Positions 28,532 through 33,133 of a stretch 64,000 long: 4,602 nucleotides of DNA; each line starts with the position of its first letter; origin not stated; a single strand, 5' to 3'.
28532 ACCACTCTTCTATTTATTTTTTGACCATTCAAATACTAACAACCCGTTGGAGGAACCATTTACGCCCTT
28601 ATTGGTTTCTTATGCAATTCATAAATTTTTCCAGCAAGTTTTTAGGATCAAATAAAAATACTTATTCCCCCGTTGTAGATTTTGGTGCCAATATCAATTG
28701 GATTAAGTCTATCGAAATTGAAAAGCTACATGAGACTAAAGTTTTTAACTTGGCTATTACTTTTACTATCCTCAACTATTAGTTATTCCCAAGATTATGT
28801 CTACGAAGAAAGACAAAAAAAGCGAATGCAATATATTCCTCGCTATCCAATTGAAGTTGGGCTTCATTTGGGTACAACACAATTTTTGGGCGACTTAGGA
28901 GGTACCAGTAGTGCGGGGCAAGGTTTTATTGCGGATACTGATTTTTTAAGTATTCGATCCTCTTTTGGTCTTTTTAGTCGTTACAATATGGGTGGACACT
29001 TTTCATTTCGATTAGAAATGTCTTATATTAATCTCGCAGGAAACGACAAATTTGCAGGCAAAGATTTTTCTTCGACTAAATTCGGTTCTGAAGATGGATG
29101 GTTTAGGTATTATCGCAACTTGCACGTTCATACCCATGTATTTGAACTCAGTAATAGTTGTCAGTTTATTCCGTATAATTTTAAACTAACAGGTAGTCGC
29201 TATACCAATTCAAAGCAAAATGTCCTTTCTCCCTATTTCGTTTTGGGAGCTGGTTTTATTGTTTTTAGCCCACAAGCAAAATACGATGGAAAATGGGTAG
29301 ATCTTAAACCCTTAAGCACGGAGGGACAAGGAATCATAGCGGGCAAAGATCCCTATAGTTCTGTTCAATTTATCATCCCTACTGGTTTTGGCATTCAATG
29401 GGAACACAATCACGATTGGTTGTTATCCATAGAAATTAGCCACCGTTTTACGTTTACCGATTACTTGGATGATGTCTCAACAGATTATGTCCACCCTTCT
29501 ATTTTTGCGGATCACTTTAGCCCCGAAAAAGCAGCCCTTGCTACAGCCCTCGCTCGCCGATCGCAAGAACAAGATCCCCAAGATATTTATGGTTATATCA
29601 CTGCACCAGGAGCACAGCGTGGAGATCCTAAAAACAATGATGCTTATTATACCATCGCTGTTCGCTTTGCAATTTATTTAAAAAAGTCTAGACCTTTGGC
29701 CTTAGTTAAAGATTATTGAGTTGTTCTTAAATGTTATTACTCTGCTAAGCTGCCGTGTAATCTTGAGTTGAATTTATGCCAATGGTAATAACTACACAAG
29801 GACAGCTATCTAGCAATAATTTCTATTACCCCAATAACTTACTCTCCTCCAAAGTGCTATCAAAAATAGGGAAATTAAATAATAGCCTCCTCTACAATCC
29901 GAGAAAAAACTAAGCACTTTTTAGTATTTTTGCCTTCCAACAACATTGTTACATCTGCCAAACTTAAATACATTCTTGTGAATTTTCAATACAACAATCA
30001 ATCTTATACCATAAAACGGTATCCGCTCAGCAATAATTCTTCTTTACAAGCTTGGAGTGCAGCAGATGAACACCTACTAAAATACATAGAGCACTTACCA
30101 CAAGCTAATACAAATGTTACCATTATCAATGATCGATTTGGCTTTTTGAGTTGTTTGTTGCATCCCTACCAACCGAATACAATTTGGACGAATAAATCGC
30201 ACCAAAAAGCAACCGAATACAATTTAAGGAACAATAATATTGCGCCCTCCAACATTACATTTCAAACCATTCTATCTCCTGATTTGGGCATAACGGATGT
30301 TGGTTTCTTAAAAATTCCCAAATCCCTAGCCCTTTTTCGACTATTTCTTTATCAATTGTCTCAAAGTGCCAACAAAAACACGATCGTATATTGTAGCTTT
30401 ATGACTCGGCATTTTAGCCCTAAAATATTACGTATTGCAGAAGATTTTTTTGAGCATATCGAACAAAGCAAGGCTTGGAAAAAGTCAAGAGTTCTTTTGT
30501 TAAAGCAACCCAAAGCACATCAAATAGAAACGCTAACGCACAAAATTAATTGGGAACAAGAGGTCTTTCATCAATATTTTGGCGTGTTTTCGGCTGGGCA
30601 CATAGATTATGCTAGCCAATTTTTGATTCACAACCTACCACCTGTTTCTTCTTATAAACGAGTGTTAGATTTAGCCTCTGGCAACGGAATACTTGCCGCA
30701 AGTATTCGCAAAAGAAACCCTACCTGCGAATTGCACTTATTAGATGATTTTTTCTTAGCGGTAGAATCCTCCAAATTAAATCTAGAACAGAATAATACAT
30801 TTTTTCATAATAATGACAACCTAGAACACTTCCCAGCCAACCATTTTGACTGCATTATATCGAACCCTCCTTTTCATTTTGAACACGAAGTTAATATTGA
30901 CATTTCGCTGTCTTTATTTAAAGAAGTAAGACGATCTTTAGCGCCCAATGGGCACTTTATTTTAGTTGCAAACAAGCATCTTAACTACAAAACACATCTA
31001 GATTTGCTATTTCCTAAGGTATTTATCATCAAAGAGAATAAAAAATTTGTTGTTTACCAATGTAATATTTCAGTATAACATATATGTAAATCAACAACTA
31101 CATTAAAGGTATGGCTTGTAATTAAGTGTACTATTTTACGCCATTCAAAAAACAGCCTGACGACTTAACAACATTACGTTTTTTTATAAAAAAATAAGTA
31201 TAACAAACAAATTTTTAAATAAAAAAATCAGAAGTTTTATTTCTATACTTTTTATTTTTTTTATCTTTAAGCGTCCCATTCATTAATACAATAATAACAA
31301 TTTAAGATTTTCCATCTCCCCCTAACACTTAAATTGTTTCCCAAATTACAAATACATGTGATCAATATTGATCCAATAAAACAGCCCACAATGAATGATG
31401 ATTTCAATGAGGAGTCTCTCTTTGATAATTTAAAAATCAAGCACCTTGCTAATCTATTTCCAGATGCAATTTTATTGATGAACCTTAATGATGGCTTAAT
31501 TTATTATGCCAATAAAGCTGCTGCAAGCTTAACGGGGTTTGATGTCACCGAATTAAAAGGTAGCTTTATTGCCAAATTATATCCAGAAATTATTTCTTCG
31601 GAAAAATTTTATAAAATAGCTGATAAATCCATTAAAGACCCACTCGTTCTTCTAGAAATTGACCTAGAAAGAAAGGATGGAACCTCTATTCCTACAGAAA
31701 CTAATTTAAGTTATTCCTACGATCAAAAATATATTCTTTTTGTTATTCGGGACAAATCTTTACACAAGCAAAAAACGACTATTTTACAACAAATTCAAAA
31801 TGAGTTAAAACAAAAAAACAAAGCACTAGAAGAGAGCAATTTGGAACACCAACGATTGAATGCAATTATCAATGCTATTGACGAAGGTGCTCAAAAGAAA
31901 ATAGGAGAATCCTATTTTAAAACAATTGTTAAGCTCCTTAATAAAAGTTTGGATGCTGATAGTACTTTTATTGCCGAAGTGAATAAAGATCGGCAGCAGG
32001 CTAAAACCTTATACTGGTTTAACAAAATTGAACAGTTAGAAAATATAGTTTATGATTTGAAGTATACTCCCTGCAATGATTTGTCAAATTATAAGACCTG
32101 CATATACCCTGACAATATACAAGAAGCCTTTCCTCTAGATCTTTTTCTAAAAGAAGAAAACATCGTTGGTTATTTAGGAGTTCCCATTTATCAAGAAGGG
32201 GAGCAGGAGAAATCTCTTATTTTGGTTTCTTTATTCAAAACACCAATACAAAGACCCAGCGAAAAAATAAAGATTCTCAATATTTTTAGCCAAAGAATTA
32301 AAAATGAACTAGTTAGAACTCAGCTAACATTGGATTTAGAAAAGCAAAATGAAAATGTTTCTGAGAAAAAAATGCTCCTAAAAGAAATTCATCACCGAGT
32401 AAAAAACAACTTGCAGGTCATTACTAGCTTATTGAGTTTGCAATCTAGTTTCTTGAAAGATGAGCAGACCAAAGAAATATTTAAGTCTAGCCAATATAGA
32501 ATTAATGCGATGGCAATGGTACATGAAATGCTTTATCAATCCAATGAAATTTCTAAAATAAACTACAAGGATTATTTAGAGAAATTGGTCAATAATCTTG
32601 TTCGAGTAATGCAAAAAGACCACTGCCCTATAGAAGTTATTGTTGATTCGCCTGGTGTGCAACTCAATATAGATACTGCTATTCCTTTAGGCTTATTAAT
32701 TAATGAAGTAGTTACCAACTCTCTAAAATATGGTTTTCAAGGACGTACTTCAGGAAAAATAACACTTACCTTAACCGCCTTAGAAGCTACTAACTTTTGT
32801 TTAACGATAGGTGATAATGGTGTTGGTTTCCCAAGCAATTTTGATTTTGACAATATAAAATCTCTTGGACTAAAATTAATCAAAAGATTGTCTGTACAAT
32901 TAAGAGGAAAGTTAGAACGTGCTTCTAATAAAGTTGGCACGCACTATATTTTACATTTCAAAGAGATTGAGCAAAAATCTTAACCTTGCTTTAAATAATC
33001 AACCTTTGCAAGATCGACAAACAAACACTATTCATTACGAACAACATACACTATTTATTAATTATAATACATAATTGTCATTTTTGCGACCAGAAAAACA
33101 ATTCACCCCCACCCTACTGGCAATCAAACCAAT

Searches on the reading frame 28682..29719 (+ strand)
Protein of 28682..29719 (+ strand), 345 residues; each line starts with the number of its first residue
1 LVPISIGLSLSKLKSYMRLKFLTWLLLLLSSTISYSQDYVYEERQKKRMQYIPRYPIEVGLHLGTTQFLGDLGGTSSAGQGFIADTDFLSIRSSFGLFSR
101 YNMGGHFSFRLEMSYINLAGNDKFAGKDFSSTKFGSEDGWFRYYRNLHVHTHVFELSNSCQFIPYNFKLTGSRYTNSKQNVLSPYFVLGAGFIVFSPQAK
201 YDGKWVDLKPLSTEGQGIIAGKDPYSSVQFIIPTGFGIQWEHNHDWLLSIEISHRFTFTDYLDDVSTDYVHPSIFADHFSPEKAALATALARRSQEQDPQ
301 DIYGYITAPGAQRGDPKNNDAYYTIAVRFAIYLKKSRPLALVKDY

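Call 16: search_protein_families(library=pfam, proteins=[window:28682-29719:+], max_evalue=0.001)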
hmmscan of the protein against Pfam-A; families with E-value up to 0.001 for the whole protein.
window:28682-29719:+ (345 aa): 2 families
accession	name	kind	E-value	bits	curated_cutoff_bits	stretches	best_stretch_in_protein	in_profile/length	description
PF19573.5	DUF6089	-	6.7e-09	35.9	23.2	1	58-265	22-185/226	Domain of unknown function (DUF6089)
PF13568.12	OMP_b-brl_2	-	0.00092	19.8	27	0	57-156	9-91/175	Outer membrane protein beta-barrel domain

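Call 74: search_protein_families(library=ncbifam, proteins=[window:28682-29719:+], max_evalue=0.00001)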
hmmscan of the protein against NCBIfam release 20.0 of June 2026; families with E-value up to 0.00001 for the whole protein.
window:28682-29719:+ (345 aa): 1 family
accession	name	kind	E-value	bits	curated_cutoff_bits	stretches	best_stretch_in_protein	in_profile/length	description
NF052316.1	T9SS_PorG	equivalog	1e-23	84.2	130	1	55-328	2-197/209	type IX secretion system protein PorG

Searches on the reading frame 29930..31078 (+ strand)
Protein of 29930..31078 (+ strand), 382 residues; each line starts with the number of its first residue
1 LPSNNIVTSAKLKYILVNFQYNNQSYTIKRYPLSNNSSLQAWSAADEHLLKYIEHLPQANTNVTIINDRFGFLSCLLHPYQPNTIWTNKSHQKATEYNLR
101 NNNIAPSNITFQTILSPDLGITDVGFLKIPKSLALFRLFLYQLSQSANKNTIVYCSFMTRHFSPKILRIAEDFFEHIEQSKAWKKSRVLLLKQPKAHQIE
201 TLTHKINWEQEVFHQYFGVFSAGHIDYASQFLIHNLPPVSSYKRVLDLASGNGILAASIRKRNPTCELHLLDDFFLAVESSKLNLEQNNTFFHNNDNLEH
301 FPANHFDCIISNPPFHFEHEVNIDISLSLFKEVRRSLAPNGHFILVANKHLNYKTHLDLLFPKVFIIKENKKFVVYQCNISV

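Call 16: search_protein_families(library=pfam, proteins=[window:29930-31078:+], max_evalue=0.001)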
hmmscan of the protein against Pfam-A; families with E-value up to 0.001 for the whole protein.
window:29930-31078:+ (382 aa): 7 families
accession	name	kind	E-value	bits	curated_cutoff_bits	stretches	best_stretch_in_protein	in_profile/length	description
PF05175.20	MTS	-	4e-42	144.2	23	1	213-377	4-170/170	Methyltransferase small domain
PF13649.12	Methyltransf_25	-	2e-07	32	27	1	245-341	1-97/97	Methyltransferase domain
PF13847.12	Methyltransf_31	-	3.7e-07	30.4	27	1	243-346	5-110/145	Methyltransferase domain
PF08241.18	Methyltransf_11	-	1.1e-06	29.6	21.2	1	246-345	1-95/95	Methyltransferase domain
PF13489.12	Methyltransf_23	-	4.7e-06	26.9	27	1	237-345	18-116/164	Methyltransferase domain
PF08242.18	Methyltransf_12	-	1.6e-05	26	30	1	246-343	1-98/98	Methyltransferase domain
PF07669.17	Eco57I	-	0.00012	22.6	25.3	0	257-366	25-139/171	Eco57I restriction-modification methylase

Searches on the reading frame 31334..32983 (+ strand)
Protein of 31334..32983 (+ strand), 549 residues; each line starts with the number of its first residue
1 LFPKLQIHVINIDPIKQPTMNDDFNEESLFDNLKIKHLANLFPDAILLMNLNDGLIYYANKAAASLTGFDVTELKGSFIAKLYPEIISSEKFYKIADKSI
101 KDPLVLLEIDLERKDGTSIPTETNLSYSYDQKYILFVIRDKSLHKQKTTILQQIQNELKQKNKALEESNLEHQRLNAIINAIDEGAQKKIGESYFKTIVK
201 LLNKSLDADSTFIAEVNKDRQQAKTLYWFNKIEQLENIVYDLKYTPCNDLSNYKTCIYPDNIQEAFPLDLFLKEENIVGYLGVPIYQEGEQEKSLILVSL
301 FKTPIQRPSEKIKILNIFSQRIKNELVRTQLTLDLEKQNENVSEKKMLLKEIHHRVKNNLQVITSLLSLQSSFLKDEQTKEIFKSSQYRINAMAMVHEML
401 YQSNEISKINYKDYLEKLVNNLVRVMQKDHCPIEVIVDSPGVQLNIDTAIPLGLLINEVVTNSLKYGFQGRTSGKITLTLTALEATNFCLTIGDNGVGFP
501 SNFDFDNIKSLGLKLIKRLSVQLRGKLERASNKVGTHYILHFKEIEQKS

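Call 16: search_protein_families(library=pfam, proteins=[window:31334-32983:+], max_evalue=0.001)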
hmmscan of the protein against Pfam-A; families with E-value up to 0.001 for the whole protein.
window:31334-32983:+ (549 aa): 7 families
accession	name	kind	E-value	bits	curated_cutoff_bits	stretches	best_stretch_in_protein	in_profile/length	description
PF07568.18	HisKA_2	-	7.7e-29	100.1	22.3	1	351-425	1-75/76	Histidine kinase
PF13426.13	PAS_9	-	2.8e-09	37.6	27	1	43-140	1-100/103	PAS domain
PF02518.31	HATPase_c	-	1.5e-08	35.4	26.4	1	450-543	4-108/111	Histidine kinase-, DNA gyrase B-, and HSP90-like ATPase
PF00989.32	PAS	-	6.2e-08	33.1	22.6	1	36-140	4-112/113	PAS fold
PF07536.20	HWE_HK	-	1.4e-07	32.6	22.8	1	351-405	1-53/83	HWE histidine kinase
PF13581.12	HATPase_c_2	-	3.3e-05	24.3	27.4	1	445-523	25-112/127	Histidine kinase-like ATPase domain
PF13188.13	PAS_8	-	0.00037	20.8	21.8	0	34-85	2-53/65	PAS domain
